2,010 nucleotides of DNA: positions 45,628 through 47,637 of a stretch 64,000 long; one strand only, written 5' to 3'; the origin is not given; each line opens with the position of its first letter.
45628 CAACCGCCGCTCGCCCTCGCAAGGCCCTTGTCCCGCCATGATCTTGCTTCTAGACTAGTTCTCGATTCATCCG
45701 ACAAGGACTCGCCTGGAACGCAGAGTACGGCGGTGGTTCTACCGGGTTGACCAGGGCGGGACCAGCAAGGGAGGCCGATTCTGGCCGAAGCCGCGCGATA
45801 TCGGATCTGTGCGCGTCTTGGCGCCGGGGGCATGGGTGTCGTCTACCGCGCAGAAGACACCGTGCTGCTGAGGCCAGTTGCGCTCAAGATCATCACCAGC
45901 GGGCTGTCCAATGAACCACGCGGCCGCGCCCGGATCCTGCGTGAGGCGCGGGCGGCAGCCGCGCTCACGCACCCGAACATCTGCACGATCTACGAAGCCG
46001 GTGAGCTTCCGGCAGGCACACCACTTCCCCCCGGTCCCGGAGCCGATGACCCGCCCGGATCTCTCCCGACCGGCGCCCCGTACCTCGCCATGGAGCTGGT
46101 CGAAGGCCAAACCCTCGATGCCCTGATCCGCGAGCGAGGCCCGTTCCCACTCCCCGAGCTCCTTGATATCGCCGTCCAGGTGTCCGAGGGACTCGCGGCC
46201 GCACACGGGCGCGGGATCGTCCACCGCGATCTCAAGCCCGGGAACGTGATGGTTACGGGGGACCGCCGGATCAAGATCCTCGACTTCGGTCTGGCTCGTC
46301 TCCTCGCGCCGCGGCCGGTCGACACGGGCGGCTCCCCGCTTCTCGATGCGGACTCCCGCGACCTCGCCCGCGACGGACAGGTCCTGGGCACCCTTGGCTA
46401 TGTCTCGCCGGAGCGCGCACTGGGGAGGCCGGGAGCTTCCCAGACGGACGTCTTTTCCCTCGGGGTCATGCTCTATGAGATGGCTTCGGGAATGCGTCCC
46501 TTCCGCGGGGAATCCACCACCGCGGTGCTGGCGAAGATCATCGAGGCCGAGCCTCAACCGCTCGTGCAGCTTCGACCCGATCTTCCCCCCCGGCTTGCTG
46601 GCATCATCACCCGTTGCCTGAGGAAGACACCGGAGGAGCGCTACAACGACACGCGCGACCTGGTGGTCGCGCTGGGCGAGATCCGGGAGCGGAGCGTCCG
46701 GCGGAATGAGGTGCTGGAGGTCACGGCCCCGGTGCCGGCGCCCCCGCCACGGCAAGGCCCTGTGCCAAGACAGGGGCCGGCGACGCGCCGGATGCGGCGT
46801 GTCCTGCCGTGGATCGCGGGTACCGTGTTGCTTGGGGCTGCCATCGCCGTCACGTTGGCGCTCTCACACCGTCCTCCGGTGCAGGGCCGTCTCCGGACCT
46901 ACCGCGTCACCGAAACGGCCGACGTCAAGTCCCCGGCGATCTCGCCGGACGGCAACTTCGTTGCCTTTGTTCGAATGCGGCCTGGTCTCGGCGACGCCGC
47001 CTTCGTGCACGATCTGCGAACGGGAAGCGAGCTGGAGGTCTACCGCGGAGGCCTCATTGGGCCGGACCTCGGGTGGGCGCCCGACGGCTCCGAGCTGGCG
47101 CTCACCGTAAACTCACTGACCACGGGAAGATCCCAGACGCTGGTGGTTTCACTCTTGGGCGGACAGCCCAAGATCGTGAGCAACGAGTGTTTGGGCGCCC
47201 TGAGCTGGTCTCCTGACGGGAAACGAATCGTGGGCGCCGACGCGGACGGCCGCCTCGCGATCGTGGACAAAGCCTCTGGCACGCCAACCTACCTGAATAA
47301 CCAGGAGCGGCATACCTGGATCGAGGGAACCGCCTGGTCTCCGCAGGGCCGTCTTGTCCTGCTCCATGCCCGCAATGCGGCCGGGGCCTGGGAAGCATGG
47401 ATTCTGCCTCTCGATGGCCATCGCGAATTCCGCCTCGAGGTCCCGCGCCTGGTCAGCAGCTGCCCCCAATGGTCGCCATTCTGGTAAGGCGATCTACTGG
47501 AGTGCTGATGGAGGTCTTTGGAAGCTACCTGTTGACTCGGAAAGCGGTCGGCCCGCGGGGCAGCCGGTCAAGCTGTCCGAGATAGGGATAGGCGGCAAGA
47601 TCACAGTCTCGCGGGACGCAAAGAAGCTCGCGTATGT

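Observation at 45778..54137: Signalling cluster: a transmembrane Ser/Thr kinase with a periplasmic TolB-like propeller, then an FHA-sigma54 activator, then a giant FG-GAP surface protein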

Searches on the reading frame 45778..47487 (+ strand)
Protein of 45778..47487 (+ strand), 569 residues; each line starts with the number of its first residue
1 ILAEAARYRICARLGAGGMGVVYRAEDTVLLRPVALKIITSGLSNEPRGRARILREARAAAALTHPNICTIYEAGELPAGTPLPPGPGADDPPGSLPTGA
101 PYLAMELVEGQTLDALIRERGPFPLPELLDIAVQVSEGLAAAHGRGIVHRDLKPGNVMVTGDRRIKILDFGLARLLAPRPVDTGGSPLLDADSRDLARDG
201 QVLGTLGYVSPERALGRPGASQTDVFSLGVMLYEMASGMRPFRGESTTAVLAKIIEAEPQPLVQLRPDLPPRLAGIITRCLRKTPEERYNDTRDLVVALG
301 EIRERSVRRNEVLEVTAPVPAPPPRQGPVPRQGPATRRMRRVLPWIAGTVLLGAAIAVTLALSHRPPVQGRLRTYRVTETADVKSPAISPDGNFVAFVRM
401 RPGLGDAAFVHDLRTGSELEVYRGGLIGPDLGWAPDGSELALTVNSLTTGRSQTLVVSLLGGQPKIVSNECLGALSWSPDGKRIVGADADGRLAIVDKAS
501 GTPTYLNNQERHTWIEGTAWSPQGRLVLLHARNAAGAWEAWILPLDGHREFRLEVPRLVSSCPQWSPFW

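Call 6: search_protein_families(library=pfam, proteins=[window:45778-47487:+], max_evalue=0.01)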
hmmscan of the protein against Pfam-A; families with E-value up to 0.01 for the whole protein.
window:45778-47487:+ (569 aa): 11 families
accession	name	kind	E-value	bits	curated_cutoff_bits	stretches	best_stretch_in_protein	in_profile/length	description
PF00069.31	Pkinase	-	2.8e-43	148.6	31.7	1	9-290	2-253/263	Protein kinase domain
PF07714.23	PK_Tyr_Ser-Thr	-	1e-27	97.6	23.1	1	11-289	4-249/258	Protein tyrosine and serine/threonine kinase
PF07676.18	PD40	-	3.6e-08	33.6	20.9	1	384-404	12-31/38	WD40-like Beta Propeller Repeat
PF01636.29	APH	-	7.7e-07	29.6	23.2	1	102-175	126-199/239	Phosphotransferase enzyme family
PF03109.22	ABC1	-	1.6e-05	24.6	22.9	1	102-177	144-218/244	ABC1 atypical kinase-like domain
PF25174.1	Beta-prop_THOC3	-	2.6e-05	23.8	305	1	474-532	93-149/272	THOC3 beta-propeller domain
PF12894.13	ANAPC4_WD40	-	0.0006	20.4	22.9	0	469-508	38-77/91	Anaphase-promoting complex subunit 4 WD40 domain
PF24817.1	WD40_WDHD1_1st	-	0.00062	19.5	109.9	1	471-525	224-278/291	WDHD1 first WD40 domain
PF00400.38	WD40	-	0.0011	19.9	27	0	474-495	16-37/39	WD domain, G-beta repeat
PF24797.1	Beta-prop_WDR35_TULP_N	-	0.0053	16.4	80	1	474-533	120-177/332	WDR35/TULP4 N-terminal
PF23414.1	Beta-prop_EML_2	-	0.0063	16.3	90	0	469-528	39-97/266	Echinoderm microtubule-associated protein second beta-propeller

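Call 61: search_protein_families(library=ncbifam, proteins=[window:45781-47484:+], max_evalue=0.01)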
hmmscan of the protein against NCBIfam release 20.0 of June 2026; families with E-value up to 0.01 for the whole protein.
window:45781-47484:+ (568 aa): 23 families
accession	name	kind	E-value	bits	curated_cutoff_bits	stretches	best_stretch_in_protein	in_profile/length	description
NF033483.0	PknB_PASTA_kin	equivalog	3.8e-82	277.1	450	1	5-310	7-277/563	Stk1 family PASTA domain-containing Ser/Thr kinase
NF052427.1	StpK7MSMEG_1200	equivalog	2.4e-45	155.1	900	2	100-385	82-340/601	serine/threonine protein kinase StpK7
NF009651.0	PRK13184.1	equivalog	5.6e-42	143.7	839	2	125-298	113-287/932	serine/threonine-protein kinase PknD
NF047741.1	antiphage_MADS6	equivalog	1.8e-39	135.8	460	2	101-311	274-470/612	methylation-associated defense system protein kinase MAD6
TIGR03903.1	TOMM_kin_cyc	equivalog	3.5e-33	114.6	705.75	1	33-298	6-244/1267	TOMM system kinase/cyclase fusion protein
NF053615.1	SerThrKinAfsKStmc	equivalog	3e-23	82.4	1300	1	7-289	15-256/809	protein serine/threonine kinase AfsK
NF038150.1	lanthi_synth_IV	equivalog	7.9e-23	80.7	650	1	100-304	268-459/851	class IV lanthionine synthetase LanL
NF033442.0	BREX_PglW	equivalog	6.1e-22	77.2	990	2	112-317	298-501/1391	BREX system serine/threonine kinase PglW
NF038151.1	lanthi_synth_III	equivalog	1.4e-12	46.9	575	1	101-176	300-387/833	class III lanthionine synthetase LanKC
NF058632.1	SerThrKinPrkT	equivalog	3.6e-09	36.1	280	1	99-170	94-163/322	serine/threonine protein kinase PrkT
TIGR02800.1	propeller_TolB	equivalog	5e-09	35.6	343.15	1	383-565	238-418/418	Tol-Pal system beta propeller repeat protein TolB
TIGR03724.2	arch_bud32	equivalog_domain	1e-08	34.9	125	1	102-173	70-132/193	KEOPS complex kinase/ATPase Bud32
NF011463.0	PRK14879.1-4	equivalog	3.4e-07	29.9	188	1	102-174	95-162/237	Kae1-associated kinase Bud32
NF043056.1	T4SS_LegK1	equivalog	4.1e-06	25.7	550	1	142-231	206-280/516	Dot/Icm T4SS effector kinase LegK1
NF011464.0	PRK14879.1-7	equivalog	8.1e-06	25.7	246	1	102-173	83-150/221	Kae1-associated kinase Bud32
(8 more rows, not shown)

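Call 71: find_homologous_proteins(query=window:45781-47472:+, max_evalue=1e-40)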
Query window:45781-47472:+ (564 aa): 7959 proteins with E <= 1e-40 among 8000 candidates; the best 120 are listed.
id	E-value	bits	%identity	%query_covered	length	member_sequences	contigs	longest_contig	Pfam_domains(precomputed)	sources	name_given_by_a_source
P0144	0.0e+0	1218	100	97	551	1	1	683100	PF07714.24,PF00069.32,PF25174.2,PF26549.1,PF03109.23,PF26550.2,PF07676.19,PF01636.30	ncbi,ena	-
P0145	2.7e-220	751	66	97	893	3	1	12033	PF07714.24,PF00069.32,PF25174.2,PF26549.1,PF00930.28,PF23381.2,PF03109.23,PF26550.2,PF07676.19,PF01636.30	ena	-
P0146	8.7e-173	594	50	99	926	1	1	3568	PF07714.24,PF00069.32,PF25174.2,PF26549.1,PF03109.23,PF26550.2,PF07676.19,PF01636.30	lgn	-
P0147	4.9e-131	456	45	97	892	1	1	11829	PF07714.24,PF00069.32,PF25174.2,PF26549.1,PF00930.28,PF23381.2,PF03109.23,PF26550.2,PF07676.19,PF01636.30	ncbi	-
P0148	5.0e-129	449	44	97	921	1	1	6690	PF07714.24,PF00069.32,PF25174.2,PF26549.1,PF03109.23,PF24807.2,PF26550.2,PF07676.19,PF01636.30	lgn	-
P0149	1.1e-127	445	46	96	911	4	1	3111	PF07714.24,PF00069.32,PF25174.2,PF26549.1,PF00930.28,PF23381.2,PF26550.2,PF07676.19,PF01636.30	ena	-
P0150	2.0e-124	434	42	97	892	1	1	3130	PF07714.24,PF10647.16,PF00069.32,PF25174.2,PF26549.1,PF00930.28,PF03109.23,PF26550.2,PF07676.19,PF01636.30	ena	-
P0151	1.2e-123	432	43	99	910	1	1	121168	PF07714.24,PF00069.32,PF25174.2,PF26549.1,PF00930.28,PF23381.2,PF26550.2,PF24817.2,PF25460.2,PF07676.19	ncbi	-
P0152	1.3e-122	428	42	96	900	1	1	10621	PF07714.24,PF00069.32,PF25174.2,PF26549.1,PF00930.28,PF23381.2,PF26550.2,PF07676.19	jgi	jgi:Tol biopolymer transport system component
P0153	9.7e-121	422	44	96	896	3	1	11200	PF07714.24,PF10647.16,PF00069.32,PF25174.2,PF26549.1,PF03109.23,PF26550.2,PF07676.19,PF01636.30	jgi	-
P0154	3.4e-120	420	42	99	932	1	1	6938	PF07714.24,PF10647.16,PF00069.32,PF25174.2,PF26549.1,PF00930.28,PF23381.2,PF26550.2,PF25460.2,PF07676.19,PF01636.30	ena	-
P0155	3.5e-120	420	41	99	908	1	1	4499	PF25174.2,PF00930.28,PF23381.2,PF07676.19,PF07714.24,PF00069.32,PF26549.1,PF03109.23,PF26550.2,PF25460.2,PF19283.5,PF01636.30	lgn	-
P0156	1.2e-119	419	40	98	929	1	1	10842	PF07714.24,PF00069.32,PF25174.2,PF26549.1,PF00930.28,PF23381.2,PF26550.2,PF07676.19,PF01636.30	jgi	jgi:eukaryotic-like serine/threonine-protein kinase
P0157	5.2e-119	416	42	99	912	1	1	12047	PF07714.24,PF00069.32,PF25174.2,PF26549.1,PF00930.28,PF23381.2,PF26550.2,PF25460.2,PF07676.19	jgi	jgi:Tol biopolymer transport system component/tRNA A-37 threonylcarbamoyl transferase component Bud3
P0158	4.3e-118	413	45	97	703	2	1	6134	PF07714.24,PF10647.16,PF00069.32,PF25174.2,PF26549.1,PF00930.28,PF23381.2,PF26550.2,PF07676.19,PF01636.30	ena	-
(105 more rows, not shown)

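Call 72: find_encoding_contigs(protein=P0147, flank=7000, max_places=2)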
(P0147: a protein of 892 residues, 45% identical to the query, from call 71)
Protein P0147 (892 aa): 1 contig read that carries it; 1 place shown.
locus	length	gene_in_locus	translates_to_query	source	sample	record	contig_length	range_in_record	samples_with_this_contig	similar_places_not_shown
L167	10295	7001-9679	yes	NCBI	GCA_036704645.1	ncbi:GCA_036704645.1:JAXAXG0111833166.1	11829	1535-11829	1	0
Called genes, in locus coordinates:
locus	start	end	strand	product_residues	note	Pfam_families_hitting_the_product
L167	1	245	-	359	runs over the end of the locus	PF01398:JAB, PF14464:Prok-JAB (weak)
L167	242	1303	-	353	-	PF00899:ThiF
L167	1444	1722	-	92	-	PF08817:YukD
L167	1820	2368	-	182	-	PF00643:zf-B_box (weak)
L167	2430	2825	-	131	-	PF13828:DUF4190 (weak)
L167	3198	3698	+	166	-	PF02627:CMD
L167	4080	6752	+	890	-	PF13229:Beta_helix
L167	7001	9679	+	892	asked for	PF00069:Pkinase, PF01636:APH (faint), PF07714:PK_Tyr_Ser-Thr, PF03109:ABC1 (weak), PF26549:Tricorn_N (weak), PF26550:Tricorn_2nd, PF26549:Tricorn_N, PF07676:PD40 (weak), +3 more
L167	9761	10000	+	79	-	-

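Call 73: find_encoding_contigs(protein=P0146, flank=7000, max_places=2)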
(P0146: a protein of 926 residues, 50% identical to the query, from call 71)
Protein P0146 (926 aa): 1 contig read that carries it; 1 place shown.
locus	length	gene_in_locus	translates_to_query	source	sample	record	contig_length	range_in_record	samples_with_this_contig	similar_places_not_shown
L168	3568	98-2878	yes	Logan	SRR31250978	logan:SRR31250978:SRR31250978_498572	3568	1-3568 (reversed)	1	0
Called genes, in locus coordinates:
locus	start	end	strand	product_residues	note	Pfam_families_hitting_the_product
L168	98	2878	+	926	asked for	PF00069:Pkinase, PF07714:PK_Tyr_Ser-Thr, PF01636:APH (weak), PF03109:ABC1 (weak), PF25174:Beta-prop_THOC3 (faint), PF26549:Tricorn_N, PF07676:PD40 (faint), PF26550:Tricorn_2nd (faint)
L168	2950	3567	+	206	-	?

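Call 74: find_encoding_contigs(protein=P0151, flank=7000, max_places=2)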
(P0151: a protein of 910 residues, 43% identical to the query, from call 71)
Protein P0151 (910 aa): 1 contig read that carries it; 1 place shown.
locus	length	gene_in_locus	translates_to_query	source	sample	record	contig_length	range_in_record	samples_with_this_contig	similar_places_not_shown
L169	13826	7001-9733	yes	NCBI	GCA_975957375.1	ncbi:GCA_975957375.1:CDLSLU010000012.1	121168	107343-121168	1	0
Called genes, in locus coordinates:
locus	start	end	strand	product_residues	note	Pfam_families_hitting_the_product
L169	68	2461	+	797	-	PF01433:Peptidase_M1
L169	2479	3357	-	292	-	PF00561:Abhydrolase_1, PF12146:Hydrolase_4, PF12697:Abhydrolase_6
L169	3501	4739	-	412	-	PF12569:NatA_aux_su (faint), PF13432:TPR_16 (weak), PF14559:TPR_19 (weak), PF13432:TPR_16 (weak), PF14559:TPR_19 (weak), PF13429:TPR_15 (weak), PF13432:TPR_16 (weak), PF14559:TPR_19 (weak), +23 more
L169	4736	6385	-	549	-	PF01839:FG-GAP (faint), PF13517:FG-GAP_3, PF07593:UnbV_ASPIC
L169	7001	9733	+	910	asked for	PF00069:Pkinase, PF07714:PK_Tyr_Ser-Thr, PF26549:Tricorn_N (weak), PF26550:Tricorn_2nd (weak), PF25174:Beta-prop_THOC3, PF26549:Tricorn_N, PF26550:Tricorn_2nd, PF07676:PD40 (weak), +4 more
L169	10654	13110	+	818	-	PF09822:ABC_transp_aux (weak), PF14258:DUF4350, PF23355:IFT52_GIFT (weak), PF14258:DUF4350 (weak)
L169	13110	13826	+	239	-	?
